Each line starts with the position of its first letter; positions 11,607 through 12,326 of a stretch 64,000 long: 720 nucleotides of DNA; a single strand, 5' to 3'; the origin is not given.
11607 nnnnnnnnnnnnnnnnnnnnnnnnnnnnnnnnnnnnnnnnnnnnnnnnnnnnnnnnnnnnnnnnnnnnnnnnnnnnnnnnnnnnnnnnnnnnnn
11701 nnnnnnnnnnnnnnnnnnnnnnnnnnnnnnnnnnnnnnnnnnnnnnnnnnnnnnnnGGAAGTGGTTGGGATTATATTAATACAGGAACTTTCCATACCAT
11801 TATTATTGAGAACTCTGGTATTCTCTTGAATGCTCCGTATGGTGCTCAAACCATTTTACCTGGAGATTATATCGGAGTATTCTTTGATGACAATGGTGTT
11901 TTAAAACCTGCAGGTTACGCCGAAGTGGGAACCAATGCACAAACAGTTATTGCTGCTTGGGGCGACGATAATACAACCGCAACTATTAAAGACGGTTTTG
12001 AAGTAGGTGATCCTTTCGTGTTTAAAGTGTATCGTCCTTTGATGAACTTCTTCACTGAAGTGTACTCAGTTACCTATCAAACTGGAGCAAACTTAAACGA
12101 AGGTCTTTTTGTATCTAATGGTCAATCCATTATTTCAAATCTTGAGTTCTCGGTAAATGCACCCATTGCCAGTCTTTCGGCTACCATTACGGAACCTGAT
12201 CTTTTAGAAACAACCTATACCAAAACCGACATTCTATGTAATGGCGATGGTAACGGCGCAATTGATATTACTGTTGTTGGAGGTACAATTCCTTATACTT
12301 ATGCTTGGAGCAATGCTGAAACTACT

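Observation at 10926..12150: Three tandem copies of an unassigned ~140-aa module inside a SprB-repeat adhesin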

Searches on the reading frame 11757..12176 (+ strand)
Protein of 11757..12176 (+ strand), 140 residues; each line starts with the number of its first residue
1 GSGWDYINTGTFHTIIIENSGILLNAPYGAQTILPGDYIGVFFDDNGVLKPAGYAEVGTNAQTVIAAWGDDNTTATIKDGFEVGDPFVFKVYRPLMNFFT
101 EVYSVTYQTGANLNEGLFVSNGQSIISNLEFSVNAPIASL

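Call 21: search_protein_families(library=pfam, alignment_id=A2, max_evalue=10)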
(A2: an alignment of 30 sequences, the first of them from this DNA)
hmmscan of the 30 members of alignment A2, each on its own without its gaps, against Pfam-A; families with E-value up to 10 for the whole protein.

A. member 1, seq(140 aa): 0 families

B. families by the number of members that match (of 30 scanned): 8 families
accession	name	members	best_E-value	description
PF16640.11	Big_3_5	1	0.041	Bacterial Ig-like domain (group 3)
PF07686.23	V-set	1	0.055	Immunoglobulin V-set domain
PF10367.15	zf-Vps39_C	1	0.088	Vacuolar sorting protein 39 C-terminal zinc finger domain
PF02832.22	Flavi_glycop_C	1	0.13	Flavivirus glycoprotein, immunoglobulin-like domain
PF13780.11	DUF4176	1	0.18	Domain of unknown function (DUF4176)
PF16976.10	RcpC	1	0.23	Flp pilus assembly protein RcpC/CpaB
PF12189.13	VirE1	1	0.31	Single-strand DNA-binding protein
PF16245.10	DUF4902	1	0.73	Domain of unknown function (DUF4902)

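Call 22: predict_structure(alignment_id=A2)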
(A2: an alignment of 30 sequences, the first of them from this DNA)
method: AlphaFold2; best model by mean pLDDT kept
length: 140 residues; sequences in the alignment: 30
mean_pLDDT: 89.4   pTM: 0.84
mean pLDDT of the five models: 89.4, 89.1, 89.0, 88.4, 87.6
residues with pLDDT >= 90: 96; 70-90: 30; 50-70: 12; < 50: 2
segments of 3 or more residues with pLDDT < 50: none
pLDDT, mean of each block of 10 residues (from residue 1): 88 96 71 92 96 96 97 87 97 88 93 96 95 59
secondary structure, 60 per line:
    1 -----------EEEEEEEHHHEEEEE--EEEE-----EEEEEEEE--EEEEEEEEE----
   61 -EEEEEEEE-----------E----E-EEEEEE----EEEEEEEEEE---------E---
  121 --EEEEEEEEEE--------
elements in order: E12-18 E22-26 E29-32 E38-45 E48-56 E62-69 E88-93 E98-107 E123-132

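Call 24: fold_search(model_id=the predicted structure, library=pdb)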
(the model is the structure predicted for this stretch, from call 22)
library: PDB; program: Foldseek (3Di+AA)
matches with E <= 10: 1146; with E <= 0.001: 0
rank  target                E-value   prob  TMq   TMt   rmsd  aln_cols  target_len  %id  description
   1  5ek8                  3.6e-03  1.00  0.43  0.11   7.7       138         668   14  Crystal structure of a 9R-lipoxygenase from Cyanothece PCC8801 at 2.7 Angstroms (released 2015-12-23)
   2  7elx_C                6.1e-03  0.72  0.27  0.31  15.7       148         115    9  The crystal structure of CTLA-4 and Fab (released 2021-06-30)
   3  1i8l_C                7.6e-03  0.63  0.25  0.29  14.9       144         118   12  HUMAN B7-1/CTLA-4 CO-STIMULATORY COMPLEX (released 2001-04-04)
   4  5ggv_Y                7.6e-03  0.51  0.24  0.27  16.1       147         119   11  CTLA-4 in complex with tremelimumab Fab (released 2016-11-09)
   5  7su1_C                8.4e-03  0.66  0.26  0.31  14.8       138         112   12  Crystal structure of an acidic pH-selective Ipilimumab variant Ipi.106 in complex with CTLA-4 (released 2022-03-02)
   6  7dv4_G                9.4e-03  0.63  0.26  0.30  13.6       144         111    9  Crystal structure of anti-CTLA-4 VH domain in complex with human CTLA-4 (released 2022-01-12)
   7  6xy2_A                1.0e-02  0.60  0.26  0.30  15.2       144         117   12  Crystal structure of CTLA-4 complexed with the Fab of HL32 antibody (released 2020-12-09)
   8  2buv_B                1.1e-02  0.93  0.39  0.26   8.4       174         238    9  Crystal Structure Of Protocatechuate 3,4-Dioxygenase from Acinetobacter Sp. ADP1 Mutant R457S in Complex with Protocat (released 2006-09-04)
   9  8gab_B                1.2e-02  0.57  0.24  0.29  14.6       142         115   10  Crystal structure of CTLA-4 in complex with a high affinity CTLA-4 binder (released 2024-08-21)
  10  6rp8_C                1.4e-02  0.54  0.26  0.30  14.9       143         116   11  Crystal Structure of Ipilimumab Fab complexed with CTLA-4 at 2.6A resolution (released 2020-07-08)
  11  8hit_C                1.5e-02  0.66  0.29  0.33  13.5       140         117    8  Crystal structure of anti-CTLA-4 humanized IgG1 MAb--JS007 in complex with human CTLA-4 (released 2023-02-01)
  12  6rp8_c                1.6e-02  0.63  0.26  0.32  14.8       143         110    8  Crystal Structure of Ipilimumab Fab complexed with CTLA-4 at 2.6A resolution (released 2020-07-08)
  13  7dv4_A                1.6e-02  0.57  0.26  0.31  15.1       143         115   12  Crystal structure of anti-CTLA-4 VH domain in complex with human CTLA-4 (released 2022-01-12)
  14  3osk_B                1.6e-02  0.54  0.26  0.29  14.8       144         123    9  Crystal structure of human CTLA-4 apo homodimer (released 2010-12-08)
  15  5xj3_C                1.6e-02  0.51  0.25  0.29  15.4       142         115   11  Complex structure of ipilimumab-scFv and CTLA-4 (released 2018-04-25)
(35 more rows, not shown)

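Call 26: search_protein_representatives(alignment_id=A2)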
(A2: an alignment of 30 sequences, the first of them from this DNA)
Query: 30 sequences, 135 profile positions. Proteins with E-value up to 0.001 (for the whole library): 5562; up to 1e-10: 3534; up to 1e-30: 829. The best 150 are listed.
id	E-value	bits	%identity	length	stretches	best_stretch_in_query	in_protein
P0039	1.0e-291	967.3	-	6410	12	3-129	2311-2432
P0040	4.2e-240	800.2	-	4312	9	3-129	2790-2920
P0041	8.6e-227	757.1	-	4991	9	3-130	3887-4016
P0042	2.1e-220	736.4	-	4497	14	4-123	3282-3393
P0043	1.0e-201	675.9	-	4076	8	3-130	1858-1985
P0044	7.2e-199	666.7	-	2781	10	5-122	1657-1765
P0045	5.3e-191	641.2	-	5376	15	3-123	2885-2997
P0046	3.1e-171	577.2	-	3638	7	3-128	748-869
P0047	2.3e-166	561.5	-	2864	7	3-129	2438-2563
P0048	7.3e-166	559.8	-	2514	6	3-127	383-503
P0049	7.3e-164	553.4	-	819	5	3-125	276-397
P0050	2.3e-159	538.8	-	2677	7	3-132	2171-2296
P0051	7.8e-155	524.1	-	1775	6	3-128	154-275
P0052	1.0e-152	517.3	-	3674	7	5-125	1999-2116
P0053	3.9e-152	515.4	-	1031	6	5-128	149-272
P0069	7.3e-117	401.2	-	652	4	4-132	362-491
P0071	1.0e-111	384.6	-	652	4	4-128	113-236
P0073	2.7e-109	376.7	-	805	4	3-128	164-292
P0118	7.7e-76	268.4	-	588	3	3-132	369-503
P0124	2.8e-73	260.1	-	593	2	5-125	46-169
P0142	3.7e-70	250.0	-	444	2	5-132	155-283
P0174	2.6e-64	231.1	-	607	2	3-126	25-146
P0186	2.1e-61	221.7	-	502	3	9-127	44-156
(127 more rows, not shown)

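Call 27: search_protein_families(library=pfam, proteins=[P0049, P0053, P0069, P0071, P0142, P0186, P0118, P0124, P0174, P0073], max_evalue=0.01)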
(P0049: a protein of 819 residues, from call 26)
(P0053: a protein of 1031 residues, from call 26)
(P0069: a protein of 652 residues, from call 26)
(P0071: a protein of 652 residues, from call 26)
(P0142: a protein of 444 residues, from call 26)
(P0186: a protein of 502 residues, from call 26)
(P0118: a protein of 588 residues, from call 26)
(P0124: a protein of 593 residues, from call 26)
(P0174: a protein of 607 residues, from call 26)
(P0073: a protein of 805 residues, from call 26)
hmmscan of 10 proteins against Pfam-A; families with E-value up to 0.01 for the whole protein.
P0049 (819 aa): 0 families

P0053 (1031 aa): 1 family
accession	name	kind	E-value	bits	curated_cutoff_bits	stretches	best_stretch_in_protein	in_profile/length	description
PF18962.6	Por_Secre_tail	-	3.4e-08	34.1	27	1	953-1025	2-71/75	Secretion system C-terminal sorting domain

P0069 (652 aa): 0 families

P0071 (652 aa): 0 families

P0142 (444 aa): 0 families

P0186 (502 aa): 1 family
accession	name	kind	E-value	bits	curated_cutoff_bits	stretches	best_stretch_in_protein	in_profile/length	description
PF18962.6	Por_Secre_tail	-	3.8e-08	33.9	27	1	424-498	2-73/75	Secretion system C-terminal sorting domain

P0118 (588 aa): 1 family
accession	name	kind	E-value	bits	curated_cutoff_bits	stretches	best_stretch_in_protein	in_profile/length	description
PF07127.16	Nodulin_late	-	0.0093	16.7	30.4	0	334-349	23-39/54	Late nodulin domain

P0124 (593 aa): 1 family
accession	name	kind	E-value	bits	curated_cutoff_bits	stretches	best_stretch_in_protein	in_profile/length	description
PF18962.6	Por_Secre_tail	-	6.9e-08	33.1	27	1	508-588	2-72/75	Secretion system C-terminal sorting domain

P0174 (607 aa): 1 family
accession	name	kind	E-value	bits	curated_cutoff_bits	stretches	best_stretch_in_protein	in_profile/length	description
PF13573.12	SprB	-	2e-14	53.3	28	1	158-191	2-35/37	SprB repeat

P0073 (805 aa): 2 families
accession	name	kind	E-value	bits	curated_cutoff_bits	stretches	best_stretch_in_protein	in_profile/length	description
PF18962.6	Por_Secre_tail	-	8.6e-09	36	27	1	730-802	4-74/75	Secretion system C-terminal sorting domain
PF13540.12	RCC1_2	-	0.0036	17.5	22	0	192-214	3-25/30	Regulator of chromosome condensation (RCC1) repeat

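Call 33: search_protein_families(library=pfam, proteins=[P0040, P0042], max_evalue=0.001)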
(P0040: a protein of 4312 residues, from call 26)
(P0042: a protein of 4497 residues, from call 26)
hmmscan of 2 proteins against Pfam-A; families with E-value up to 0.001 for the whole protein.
P0040 (4312 aa): 11 families
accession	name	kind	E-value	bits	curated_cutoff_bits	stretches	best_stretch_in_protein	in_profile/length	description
PF17963.7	Big_9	-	1.7e-52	176.7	23.6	3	1121-1206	4-88/89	Bacterial Ig domain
PF00801.26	PKD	-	5.3e-50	167.8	23.5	2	2540-2603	11-73/80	PKD domain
PF18911.6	PKD_4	-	9.9e-49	163.8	27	2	2532-2610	7-82/85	PKD domain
PF16820.11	PKD_3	-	7.3e-35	119.1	26.3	0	4129-4181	9-59/68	PKD-like domain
PF06832.18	BiPBP_C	-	4e-21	75.2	26.8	0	2557-2594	44-79/90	Penicillin-Binding Protein C-terminus Family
PF16403.11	Bact_surface_Ig-like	-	1e-13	51.5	27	1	766-837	1-71/71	Bacterial surface protein, Ig-like domain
PF21027.3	Sde0182_C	-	3.4e-08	34.4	27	0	3564-3584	2-22/83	Cellulose-binding protein Sde0182, C-terminal domain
PF17892.7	Cadherin_5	-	5.9e-08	32.9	26.5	2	1121-1206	5-97/98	Cadherin-like domain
PF13585.12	CHU_C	-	1e-05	26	27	1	4227-4298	4-72/86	CHU_C Type IX secretion signal domain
PF13754.12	Big_3_4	-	8.1e-05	22.9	27.3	0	811-847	32-68/106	Domain of unknown function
PF19078.6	Big_12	-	0.0006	20.4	27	1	659-752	2-95/102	Bacterial Ig-like domain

P0042 (4497 aa): 27 families (the best 25 are shown)
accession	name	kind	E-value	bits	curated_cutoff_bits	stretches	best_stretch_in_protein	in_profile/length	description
PF22544.2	HYDIN_VesB_CFA65-like_Ig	-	9e-233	754.7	25.5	21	931-1028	2-99/100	HYDIN/CFA65/VesB-like, Ig-like domain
PF22073.2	Cep192_D4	-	9.5e-188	612.4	35.5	17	3978-4079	2-111/112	Cep192 domain 4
PF15780.11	ASH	-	6.1e-169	549.5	27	14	932-1016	3-92/98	Abnormal spindle-like microcephaly-assoc'd, ASPM-SPD-2-Hydin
PF07610.17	DUF1573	-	2.8e-137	447.8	26.1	8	485-577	2-92/98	Protein of unknown function (DUF1573)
PF12371.14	TMEM131_like_N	-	5.9e-102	334.5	28.8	4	3076-3154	4-83/84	Transmembrane protein 131-like N-terminal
PF24507.1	Ig_CFAP65_4th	-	1.9e-85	281.8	27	1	848-922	2-74/76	CFAP65, fourth Ig-like domain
PF24798.1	Ig-CFAP74_4th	-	1.8e-55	185.5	28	0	1832-1913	2-82/95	CFAP74 forth Ig-like domain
PF22067.2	Cep192_D3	-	3.8e-39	133.2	27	0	3538-3623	13-97/99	Cep192 domain 3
PF22066.2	Cep192_D8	-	1.1e-36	125.5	33.5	0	4325-4417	9-98/101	Cep192 domain 8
PF13517.12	FG-GAP_3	-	3e-34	117.8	26.9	5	2161-2221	1-61/61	FG-GAP-like repeat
PF24291.1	Ig_CFAP65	-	1.3e-32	112.6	27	0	1321-1367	72-116/121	Cilia- and flagella-associated protein 65-like, Ig-like domain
PF25249.1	Ig_CFAP65_7th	-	2.7e-28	98.6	28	0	983-1024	54-95/120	CFAP65, seventh Ig-like domain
PF22064.2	Cep192_D2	-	2e-17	64.3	27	0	250-284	2-39/154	Cep192 domain 2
PF24770.2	Ig-CFAP74_2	-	2.2e-17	64.6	27.4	0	310-355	137-182/185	CFAP74 second Ig-like domain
PF22060.2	Cep192_D1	-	3.5e-17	62.8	27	0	980-1014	63-97/123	Cep192 domain 1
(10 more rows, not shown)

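Call 40: search_protein_families(library=pfam, alignment_id=A3, max_evalue=0.0001)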
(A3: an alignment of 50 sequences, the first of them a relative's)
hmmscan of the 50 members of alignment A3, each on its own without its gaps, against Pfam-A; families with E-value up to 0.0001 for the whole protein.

A. member 1, P0049 (819 aa): 0 families

B. families by the number of members that match (of 50 scanned): 37 families (the first 25 are shown)
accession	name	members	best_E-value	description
PF18962.6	Por_Secre_tail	29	6.1e-17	Secretion system C-terminal sorting domain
PF13573.12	SprB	11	1.1e-66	SprB repeat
PF13385.13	Laminin_G_3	8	3.8e-52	Concanavalin A-like lectin/glucanases superfamily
PF18911.6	PKD_4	4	2.9e-28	PKD domain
PF00801.26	PKD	4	2.6e-25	PKD domain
PF15902.12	Sortilin-Vps10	4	7.3e-14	Sortilin, neurotensin receptor 3,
PF22073.2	Cep192_D4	4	1.2e-13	Cep192 domain 4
PF15780.11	ASH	4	1.3e-12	Abnormal spindle-like microcephaly-assoc'd, ASPM-SPD-2-Hydin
PF13860.13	FlgD_ig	4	1.3e-09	FlgD Ig-like domain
PF22544.2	HYDIN_VesB_CFA65-like_Ig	3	8.1e-18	HYDIN/CFA65/VesB-like, Ig-like domain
PF19190.6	BACON_2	3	3.1e-12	Viral BACON domain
PF20009.4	GEVED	2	6.2e-46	GEVED domain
PF13004.13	BACON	2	7.5e-13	Putative binding domain, N-terminal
PF07610.17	DUF1573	2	2.1e-11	Protein of unknown function (DUF1573)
PF00041.27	fn3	2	4.3e-11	Fibronectin type III domain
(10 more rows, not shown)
